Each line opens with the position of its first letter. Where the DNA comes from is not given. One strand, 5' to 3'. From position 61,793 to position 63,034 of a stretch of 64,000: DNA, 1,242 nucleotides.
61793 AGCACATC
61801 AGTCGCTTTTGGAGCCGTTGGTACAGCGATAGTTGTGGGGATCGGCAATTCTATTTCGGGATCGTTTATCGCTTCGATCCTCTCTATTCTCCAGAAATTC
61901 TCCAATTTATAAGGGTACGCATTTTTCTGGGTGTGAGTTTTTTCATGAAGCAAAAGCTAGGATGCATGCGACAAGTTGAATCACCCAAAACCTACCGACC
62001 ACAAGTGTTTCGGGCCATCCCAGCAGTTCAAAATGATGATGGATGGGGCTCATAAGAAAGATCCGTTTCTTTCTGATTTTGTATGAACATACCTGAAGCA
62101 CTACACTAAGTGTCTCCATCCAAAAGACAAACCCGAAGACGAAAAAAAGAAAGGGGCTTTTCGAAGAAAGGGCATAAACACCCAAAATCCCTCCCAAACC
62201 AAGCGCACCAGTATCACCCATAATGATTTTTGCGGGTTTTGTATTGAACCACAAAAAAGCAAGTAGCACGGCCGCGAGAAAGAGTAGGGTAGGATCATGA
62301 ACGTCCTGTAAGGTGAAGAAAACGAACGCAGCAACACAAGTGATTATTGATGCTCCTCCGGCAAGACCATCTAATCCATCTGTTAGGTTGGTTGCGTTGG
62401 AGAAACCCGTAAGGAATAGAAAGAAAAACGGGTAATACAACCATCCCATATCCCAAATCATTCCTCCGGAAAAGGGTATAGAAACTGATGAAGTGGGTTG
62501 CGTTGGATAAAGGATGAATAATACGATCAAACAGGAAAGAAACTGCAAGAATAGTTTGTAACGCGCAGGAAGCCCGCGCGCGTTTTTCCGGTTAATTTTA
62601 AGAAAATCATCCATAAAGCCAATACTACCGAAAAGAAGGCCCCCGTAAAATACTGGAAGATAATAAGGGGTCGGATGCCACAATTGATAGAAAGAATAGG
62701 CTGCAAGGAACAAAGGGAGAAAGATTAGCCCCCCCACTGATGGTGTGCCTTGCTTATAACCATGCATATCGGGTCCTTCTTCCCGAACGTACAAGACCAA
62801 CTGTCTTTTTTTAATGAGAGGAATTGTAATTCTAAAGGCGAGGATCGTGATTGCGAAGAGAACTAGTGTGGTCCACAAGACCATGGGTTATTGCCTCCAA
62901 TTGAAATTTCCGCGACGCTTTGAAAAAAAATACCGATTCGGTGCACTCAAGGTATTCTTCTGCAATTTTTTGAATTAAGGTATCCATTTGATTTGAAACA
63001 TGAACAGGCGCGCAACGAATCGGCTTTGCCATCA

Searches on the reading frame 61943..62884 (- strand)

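Call 20: search_protein_families(library=pfam, proteins=[window:61943-62884:-], max_evalue=0.001)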
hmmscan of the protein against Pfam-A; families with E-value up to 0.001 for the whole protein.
window:61943-62884:- (313 aa): 1 family
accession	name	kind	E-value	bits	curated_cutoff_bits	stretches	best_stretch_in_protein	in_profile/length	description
PF00953.26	Glycos_transf_4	-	8.5e-36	123.8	27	1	78-241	4-159/160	Glycosyl transferase family 4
